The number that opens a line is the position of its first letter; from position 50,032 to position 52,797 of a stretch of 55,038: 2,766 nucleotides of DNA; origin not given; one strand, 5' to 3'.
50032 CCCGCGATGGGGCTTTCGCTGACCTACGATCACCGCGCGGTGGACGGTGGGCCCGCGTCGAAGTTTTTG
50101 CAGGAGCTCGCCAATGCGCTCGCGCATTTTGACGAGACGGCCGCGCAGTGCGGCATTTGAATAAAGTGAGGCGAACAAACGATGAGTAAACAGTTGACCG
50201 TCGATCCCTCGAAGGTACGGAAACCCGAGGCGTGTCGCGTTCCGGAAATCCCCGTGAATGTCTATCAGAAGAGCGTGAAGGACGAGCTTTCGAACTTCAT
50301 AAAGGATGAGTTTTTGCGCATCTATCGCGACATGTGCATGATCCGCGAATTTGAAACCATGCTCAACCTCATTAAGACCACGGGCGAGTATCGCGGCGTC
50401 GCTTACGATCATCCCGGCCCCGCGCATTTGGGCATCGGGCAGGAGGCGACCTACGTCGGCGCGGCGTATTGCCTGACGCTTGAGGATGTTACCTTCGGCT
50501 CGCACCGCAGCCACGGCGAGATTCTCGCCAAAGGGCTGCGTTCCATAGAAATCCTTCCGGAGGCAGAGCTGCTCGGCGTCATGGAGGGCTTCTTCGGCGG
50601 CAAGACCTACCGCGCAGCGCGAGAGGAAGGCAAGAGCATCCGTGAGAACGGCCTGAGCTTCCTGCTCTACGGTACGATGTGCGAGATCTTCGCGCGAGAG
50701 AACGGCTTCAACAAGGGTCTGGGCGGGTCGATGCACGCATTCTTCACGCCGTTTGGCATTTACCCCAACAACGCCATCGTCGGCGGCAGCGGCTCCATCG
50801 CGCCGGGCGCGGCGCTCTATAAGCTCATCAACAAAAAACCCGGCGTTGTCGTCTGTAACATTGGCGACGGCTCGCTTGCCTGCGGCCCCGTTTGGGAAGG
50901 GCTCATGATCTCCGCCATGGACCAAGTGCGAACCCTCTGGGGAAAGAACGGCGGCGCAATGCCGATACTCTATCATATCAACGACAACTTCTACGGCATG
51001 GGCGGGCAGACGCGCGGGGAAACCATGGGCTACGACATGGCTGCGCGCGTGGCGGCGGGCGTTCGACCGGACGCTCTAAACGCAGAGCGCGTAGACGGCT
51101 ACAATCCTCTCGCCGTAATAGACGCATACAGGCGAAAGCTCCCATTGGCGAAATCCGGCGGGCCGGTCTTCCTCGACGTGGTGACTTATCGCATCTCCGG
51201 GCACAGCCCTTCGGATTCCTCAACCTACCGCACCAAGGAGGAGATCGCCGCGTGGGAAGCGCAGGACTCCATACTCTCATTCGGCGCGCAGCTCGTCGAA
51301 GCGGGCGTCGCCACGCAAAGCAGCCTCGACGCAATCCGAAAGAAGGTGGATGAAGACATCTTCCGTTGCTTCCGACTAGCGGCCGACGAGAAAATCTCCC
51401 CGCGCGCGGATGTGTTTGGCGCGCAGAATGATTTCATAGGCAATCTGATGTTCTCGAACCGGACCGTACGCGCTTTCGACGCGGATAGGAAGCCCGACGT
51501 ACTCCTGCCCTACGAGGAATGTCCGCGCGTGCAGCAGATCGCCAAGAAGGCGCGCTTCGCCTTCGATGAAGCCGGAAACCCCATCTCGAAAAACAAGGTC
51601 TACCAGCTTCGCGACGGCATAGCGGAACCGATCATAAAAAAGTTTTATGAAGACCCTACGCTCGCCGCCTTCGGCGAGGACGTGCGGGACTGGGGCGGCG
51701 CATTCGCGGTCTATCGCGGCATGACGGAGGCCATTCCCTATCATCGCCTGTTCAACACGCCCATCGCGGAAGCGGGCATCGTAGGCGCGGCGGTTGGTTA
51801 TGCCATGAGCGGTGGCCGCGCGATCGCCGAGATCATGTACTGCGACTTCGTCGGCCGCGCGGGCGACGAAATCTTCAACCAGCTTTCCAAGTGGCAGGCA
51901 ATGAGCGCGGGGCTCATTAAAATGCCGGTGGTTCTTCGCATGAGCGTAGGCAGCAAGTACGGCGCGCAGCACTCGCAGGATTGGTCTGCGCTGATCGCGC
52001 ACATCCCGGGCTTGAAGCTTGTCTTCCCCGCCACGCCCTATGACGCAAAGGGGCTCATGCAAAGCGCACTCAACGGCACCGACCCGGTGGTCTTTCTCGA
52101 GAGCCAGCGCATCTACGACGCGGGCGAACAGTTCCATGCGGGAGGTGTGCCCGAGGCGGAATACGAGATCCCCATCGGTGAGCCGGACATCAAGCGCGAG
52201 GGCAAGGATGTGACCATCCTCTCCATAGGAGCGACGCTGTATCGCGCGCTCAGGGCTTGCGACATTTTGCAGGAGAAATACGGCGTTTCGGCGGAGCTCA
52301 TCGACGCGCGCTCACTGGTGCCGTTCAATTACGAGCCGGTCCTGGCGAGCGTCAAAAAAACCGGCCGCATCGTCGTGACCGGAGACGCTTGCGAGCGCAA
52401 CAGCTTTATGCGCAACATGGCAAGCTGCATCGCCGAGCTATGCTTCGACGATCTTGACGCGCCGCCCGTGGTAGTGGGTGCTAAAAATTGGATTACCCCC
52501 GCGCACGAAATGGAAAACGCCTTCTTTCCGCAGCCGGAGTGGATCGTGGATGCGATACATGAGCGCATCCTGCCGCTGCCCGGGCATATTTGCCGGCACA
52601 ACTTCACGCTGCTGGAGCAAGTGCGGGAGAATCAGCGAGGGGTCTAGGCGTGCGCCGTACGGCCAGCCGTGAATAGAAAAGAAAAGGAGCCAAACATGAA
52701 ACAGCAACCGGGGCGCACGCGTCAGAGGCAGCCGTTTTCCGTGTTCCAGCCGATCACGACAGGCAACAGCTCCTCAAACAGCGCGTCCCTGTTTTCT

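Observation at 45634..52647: Rhamnose operon continues into SrlD-like SDR / PHP phosphatase / SorE-like reductase / lipoyl-E2 / fused E1 alpha-beta: possible undescribed 6-deoxyhexose branch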

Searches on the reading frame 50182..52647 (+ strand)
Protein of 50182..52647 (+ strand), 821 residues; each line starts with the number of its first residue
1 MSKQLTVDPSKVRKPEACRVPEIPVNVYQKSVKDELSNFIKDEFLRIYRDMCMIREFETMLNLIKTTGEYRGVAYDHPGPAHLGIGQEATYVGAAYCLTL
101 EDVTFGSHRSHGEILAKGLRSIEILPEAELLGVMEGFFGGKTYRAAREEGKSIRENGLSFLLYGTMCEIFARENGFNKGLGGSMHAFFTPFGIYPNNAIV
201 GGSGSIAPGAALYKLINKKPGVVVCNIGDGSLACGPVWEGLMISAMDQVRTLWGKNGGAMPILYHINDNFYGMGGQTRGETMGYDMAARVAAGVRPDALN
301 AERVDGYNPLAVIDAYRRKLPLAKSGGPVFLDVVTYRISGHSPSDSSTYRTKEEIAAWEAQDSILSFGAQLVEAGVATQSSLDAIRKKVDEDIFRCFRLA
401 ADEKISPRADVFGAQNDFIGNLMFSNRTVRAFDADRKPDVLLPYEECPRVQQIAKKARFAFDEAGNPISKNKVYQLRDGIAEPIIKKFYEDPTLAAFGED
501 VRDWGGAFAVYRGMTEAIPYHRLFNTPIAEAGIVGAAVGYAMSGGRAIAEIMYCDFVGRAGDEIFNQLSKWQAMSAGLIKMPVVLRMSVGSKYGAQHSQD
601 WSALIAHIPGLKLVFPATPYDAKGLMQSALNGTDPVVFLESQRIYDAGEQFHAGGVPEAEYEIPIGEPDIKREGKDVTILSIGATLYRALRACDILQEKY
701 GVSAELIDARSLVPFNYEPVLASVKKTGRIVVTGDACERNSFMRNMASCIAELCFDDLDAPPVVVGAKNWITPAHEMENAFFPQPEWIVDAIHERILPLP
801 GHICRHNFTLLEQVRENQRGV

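Call 3: search_protein_families(library=pfam, proteins=[window:50182-52647:+])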
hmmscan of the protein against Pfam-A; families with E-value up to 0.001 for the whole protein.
window:50182-52647:+ (821 aa): 3 families
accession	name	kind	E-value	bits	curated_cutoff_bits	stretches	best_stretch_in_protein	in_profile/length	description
PF00676.26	E1_dh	-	1.7e-39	136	22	2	164-405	64-296/300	Dehydrogenase E1 component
PF02779.29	Transket_pyr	-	9.1e-30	104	27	1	476-645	5-172/174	Transketolase, pyrimidine binding domain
PF02780.25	Transketolase_C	-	2.2e-26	92.6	25.9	1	669-787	4-123/124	Transketolase, C-terminal domain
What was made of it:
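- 50182..52647 (+): Fused E1 alpha-beta, thiamine-diphosphate dependent. Pfam E1_dh, Transket_pyr and Transketolase_C (call 3).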

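Call 4: search_protein_families(library=ncbifam, proteins=[window:50182-52647:+])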
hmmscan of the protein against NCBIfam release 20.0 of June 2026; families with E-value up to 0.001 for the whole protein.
window:50182-52647:+ (821 aa): 9 families
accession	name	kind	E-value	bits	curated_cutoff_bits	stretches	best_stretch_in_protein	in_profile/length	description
NF006667.0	PRK09212.1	subfamily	7.4e-72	242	321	1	476-794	6-321/327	pyruvate dehydrogenase complex E1 component subunit beta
NF008854.0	PRK11892.1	equivalog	4.1e-70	236.7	454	1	465-794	133-460/464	pyruvate dehydrogenase complex E1 component subunit beta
TIGR03182.1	PDH_E1_alph_y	equivalog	3.2e-55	187.3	393.85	2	165-405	77-303/315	pyruvate dehydrogenase (acetyl-transferring) E1 component subunit alpha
TIGR03181.1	PDH_E1_alph_x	equivalog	4e-33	114.7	411.35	2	189-412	113-323/341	pyruvate dehydrogenase (acetyl-transferring) E1 component subunit alpha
NF004559.0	PRK05899.2-5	equivalog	7.4e-21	74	488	1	470-750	314-578/627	transketolase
TIGR00204.1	dxs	equivalog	1.6e-16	60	465.95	1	517-757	349-572/616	1-deoxy-D-xylulose-5-phosphate synthase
NF008968.0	PRK12315.1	subfamily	1e-14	53.8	510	1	521-733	321-519/582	1-deoxy-D-xylulose-5-phosphate synthase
NF003933.0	PRK05444.2-2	equivalog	8.4e-13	47.7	395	1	522-735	336-541/606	1-deoxy-D-xylulose-5-phosphate synthase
NF004556.0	PRK05899.2-2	equivalog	1.9e-08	33.1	575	1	551-752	396-595/639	transketolase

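Call 9: find_homologous_proteins(query=window:50182-52647:+, max_evalue=1e-30)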
Query window:50182-52647:+ (821 aa): 8000 proteins with E <= 1e-30 among 8000 candidates; the best 120 are listed.
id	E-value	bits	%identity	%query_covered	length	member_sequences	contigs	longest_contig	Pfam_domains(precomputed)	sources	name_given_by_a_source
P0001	0.0e+0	1903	100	100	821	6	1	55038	PF00676.26,PF02780.26,PF02779.30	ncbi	-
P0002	0.0e+0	1582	81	100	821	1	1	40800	PF00676.26,PF02780.26,PF02779.30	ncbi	-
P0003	0.0e+0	1580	81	100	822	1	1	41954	PF00676.26,PF02780.26,PF02779.30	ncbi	-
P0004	0.0e+0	1576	83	99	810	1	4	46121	PF00676.26,PF02780.26,PF02779.30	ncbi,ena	-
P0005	0.0e+0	1569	81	100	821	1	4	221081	PF00676.26,PF02780.26,PF02779.30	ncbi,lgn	ncbi:MAG: thiamine pyrophosphate-dependent enzyme [Clostridia bacterium]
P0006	0.0e+0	1567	81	100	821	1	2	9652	PF00676.26,PF02780.26,PF02779.30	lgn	-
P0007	0.0e+0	1567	81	100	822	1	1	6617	PF00676.26,PF02780.26,PF02779.30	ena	-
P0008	0.0e+0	1563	80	100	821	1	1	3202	PF00676.26,PF02780.26,PF02779.30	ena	-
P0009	0.0e+0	1561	80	100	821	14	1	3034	PF00676.26,PF02780.26,PF02779.30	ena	-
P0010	0.0e+0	1561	80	100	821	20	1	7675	PF00676.26,PF02780.26,PF02779.30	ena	-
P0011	0.0e+0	1560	80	100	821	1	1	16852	PF00676.26,PF02780.26,PF02779.30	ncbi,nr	ncbi:MAG: thiamine pyrophosphate-dependent enzyme [Christensenella sp.]|nr:thiamine pyrophosphate-de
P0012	0.0e+0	1560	80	100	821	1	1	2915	PF00676.26,PF02780.26,PF02779.30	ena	-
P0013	0.0e+0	1560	80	100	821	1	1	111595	PF00676.26,PF02780.26,PF02779.30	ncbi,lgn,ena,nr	ncbi:MAG: dehydrogenase [Clostridiales bacterium]|nr:dehydrogenase [Clostridiales bacterium]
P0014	0.0e+0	1559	80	100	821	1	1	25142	PF00676.26,PF02780.26,PF02779.30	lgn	-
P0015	0.0e+0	1558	79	100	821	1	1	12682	PF00676.26,PF02780.26,PF02779.30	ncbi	-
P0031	0.0e+0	1548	79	100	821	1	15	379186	PF00676.26,PF02780.26,PF02779.30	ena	-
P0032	0.0e+0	1545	79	100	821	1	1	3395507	PF00676.26,PF02780.26,PF02779.30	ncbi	-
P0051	0.0e+0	1508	78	100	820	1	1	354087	PF00676.26,PF02780.26,PF02779.30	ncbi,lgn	-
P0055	0.0e+0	1502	77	100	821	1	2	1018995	PF00676.26,PF02780.26,PF02779.30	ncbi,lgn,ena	-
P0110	0.0e+0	1446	74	100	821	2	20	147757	PF00676.26,PF02780.26,PF02779.30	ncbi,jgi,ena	-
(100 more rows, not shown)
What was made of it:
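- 50182..52647 (+): 73-83% identical to the 120 best-scoring database homologues listed (call 9).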

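Call 10: find_encoding_contigs(protein=P0032, flank=10000, max_places=2)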
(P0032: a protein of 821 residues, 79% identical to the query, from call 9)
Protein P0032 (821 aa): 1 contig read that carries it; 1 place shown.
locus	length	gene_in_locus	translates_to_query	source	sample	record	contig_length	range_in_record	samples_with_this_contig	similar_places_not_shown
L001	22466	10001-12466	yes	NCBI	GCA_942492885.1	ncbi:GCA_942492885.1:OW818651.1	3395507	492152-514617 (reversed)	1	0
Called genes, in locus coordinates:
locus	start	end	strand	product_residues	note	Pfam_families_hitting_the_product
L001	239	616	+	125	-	PF00392:GntR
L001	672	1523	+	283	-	PF00005:ABC_tran, PF13401:AAA_22 (faint), PF13304:AAA_21 (weak)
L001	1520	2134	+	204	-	PF13346:ABC2_membrane_5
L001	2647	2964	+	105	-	PF13601:HTH_34 (faint), PF03551:PadR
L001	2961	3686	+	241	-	PF22564:HAAS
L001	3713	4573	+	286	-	PF00106:adh_short, PF01370:Epimerase (weak), PF08659:KR (weak), PF13561:adh_short_C2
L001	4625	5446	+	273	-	PF00106:adh_short, PF01370:Epimerase (weak), PF08659:KR, PF13561:adh_short_C2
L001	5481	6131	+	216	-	PF13527:Acetyltransf_9 (weak), PF00583:Acetyltransf_1, PF13508:Acetyltransf_7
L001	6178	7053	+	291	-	PF01937:ARMT1-like_dom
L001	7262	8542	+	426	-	PF00364:Biotin_lipoyl, PF02817:E3_binding, PF00198:2-oxoacid_dh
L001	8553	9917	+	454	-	PF03486:HI0933_like (faint), PF07992:Pyr_redox_2, PF13450:NAD_binding_8 (faint), PF13738:Pyr_redox_3, PF00070:Pyr_redox, PF02852:Pyr_redox_dim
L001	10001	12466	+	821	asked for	PF00676:E1_dh, PF02779:Transket_pyr, PF02780:Transketolase_C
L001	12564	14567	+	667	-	PF00456:Transketolase_N, PF02779:Transket_pyr, PF02780:Transketolase_C, PF22613:Transketolase_C_1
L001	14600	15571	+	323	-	PF21948:LplA-B_cat, PF03099:BPL_LplA_LipB (weak), PF10437:Lip_prot_lig_C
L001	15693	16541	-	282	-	PF01145:Band_7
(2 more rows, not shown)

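Call 11: find_encoding_contigs(protein=P0110, flank=10000, max_places=3)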
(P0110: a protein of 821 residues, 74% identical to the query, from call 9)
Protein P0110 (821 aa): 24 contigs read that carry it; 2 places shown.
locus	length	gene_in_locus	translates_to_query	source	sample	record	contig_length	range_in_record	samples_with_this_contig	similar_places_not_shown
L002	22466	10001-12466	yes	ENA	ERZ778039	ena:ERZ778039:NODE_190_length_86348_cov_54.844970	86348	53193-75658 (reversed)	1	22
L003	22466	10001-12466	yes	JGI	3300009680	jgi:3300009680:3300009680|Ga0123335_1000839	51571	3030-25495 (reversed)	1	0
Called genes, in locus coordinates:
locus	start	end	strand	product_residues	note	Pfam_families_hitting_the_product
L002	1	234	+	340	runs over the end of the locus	PF02653:BPD_transp_2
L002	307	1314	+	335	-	PF00532:Peripla_BP_1 (weak), PF13407:Peripla_BP_4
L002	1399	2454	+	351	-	PF00596:Aldolase_II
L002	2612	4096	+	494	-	PF00370:FGGY_N, PF02782:FGGY_C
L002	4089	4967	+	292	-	PF00106:adh_short, PF08659:KR, PF13561:adh_short_C2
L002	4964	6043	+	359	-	-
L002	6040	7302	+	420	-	PF08240:ADH_N, PF00107:ADH_zinc_N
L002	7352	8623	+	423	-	-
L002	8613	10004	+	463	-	PF00890:FAD_binding_2 (faint), PF01134:GIDA (faint), PF01262:AlaDh_PNT_C (faint), PF07992:Pyr_redox_2, PF12831:FAD_oxidored (weak), PF13738:Pyr_redox_3, PF00070:Pyr_redox, PF02852:Pyr_redox_dim, +3 more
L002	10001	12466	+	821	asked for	PF00676:E1_dh, PF02779:Transket_pyr, PF02780:Transketolase_C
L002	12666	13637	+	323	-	PF21948:LplA-B_cat, PF03099:BPL_LplA_LipB (weak), PF10437:Lip_prot_lig_C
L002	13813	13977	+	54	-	-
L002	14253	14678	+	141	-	PF06983:3-dmu-9_3-mt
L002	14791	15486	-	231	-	-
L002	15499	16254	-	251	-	PF08823:PG_binding_2 (faint), PF01471:PG_binding_1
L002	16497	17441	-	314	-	PF02541:Ppx-GppA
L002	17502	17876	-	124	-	PF04977:DivIC (weak)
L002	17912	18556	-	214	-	PF13483:Lactamase_B_3, PF12706:Lactamase_B_2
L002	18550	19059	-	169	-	-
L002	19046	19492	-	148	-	PF09148:DUF1934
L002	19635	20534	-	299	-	PF05448:AXE1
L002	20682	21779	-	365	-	-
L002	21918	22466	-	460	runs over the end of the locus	PF00672:HAMP, PF00512:HisKA, PF02518:HATPase_c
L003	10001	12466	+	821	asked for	PF00676:E1_dh, PF02779:Transket_pyr, PF02780:Transketolase_C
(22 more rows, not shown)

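Call 26: search_solved_structures(query=window:50182-52647:+, max_evalue=1e-20)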
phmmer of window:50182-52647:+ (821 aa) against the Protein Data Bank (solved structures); distinct sequences matched with E-value up to 1e-20: 12.
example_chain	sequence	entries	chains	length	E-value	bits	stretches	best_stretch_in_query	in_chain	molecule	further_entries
1um9_B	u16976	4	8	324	5e-63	216.7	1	486-784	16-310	2-oxo acid dehydrogenase beta subunit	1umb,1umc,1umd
3duf_B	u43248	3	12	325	6.3e-63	216.4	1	486-790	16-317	Pyruvate dehydrogenase E1 component subunit beta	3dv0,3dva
1w85_B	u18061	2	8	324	6.3e-63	216.4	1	486-790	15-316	PYRUVATE DEHYDROGENASE E1 COMPONENT, BETA SUBUNIT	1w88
1ik6_A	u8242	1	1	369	3.5e-58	200.7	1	487-792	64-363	pyruvate dehydrogenase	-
1qs0_B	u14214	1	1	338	1.3e-54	188.8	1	490-791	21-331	2-OXOISOVALERATE DEHYDROGENASE BETA-SUBUNIT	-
2bp7_B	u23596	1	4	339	1.3e-54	188.8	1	490-791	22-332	2-OXOISOVALERATE DEHYDROGENASE BETA SUBUNIT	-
2j9f_B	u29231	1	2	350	7.6e-54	186.3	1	476-805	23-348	2-OXOISOVALERATE DEHYDROGENASE BETA SUBUNIT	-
1dtw_B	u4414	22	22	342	2.9e-53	184.4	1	476-793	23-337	BRANCHED-CHAIN ALPHA-KETO ACID DEHYDROGENASE BETA SUBUNIT | 2-OXOISOVALERATE DEHYDROGENASE BETA SUBUNIT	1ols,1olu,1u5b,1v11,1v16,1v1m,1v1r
1olx_B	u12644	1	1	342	2.7e-52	181.2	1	476-793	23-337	2-OXOISOVALERATE DEHYDROGENASE BETA SUBUNIT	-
6cer_B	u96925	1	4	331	7.9e-47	163.1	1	476-794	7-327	Pyruvate dehydrogenase E1 component subunit beta, mitochondrial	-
1ni4_B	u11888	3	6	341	8.3e-47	163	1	476-794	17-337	Pyruvate dehydrogenase E1 component: Beta subunit | Pyruvate dehydrogenase E1 component subunit beta | Pyruvate dehydrogenase E1 component subunit beta, mitocho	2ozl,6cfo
3exe_B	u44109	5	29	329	8.6e-47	163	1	476-794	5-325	Pyruvate dehydrogenase E1 component subunit beta, mitochondrial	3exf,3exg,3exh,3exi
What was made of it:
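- Tried and rejected: It is equidistant from PDH and BCKDH beta subunits, at about 216 bits each (calls 4, 26).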
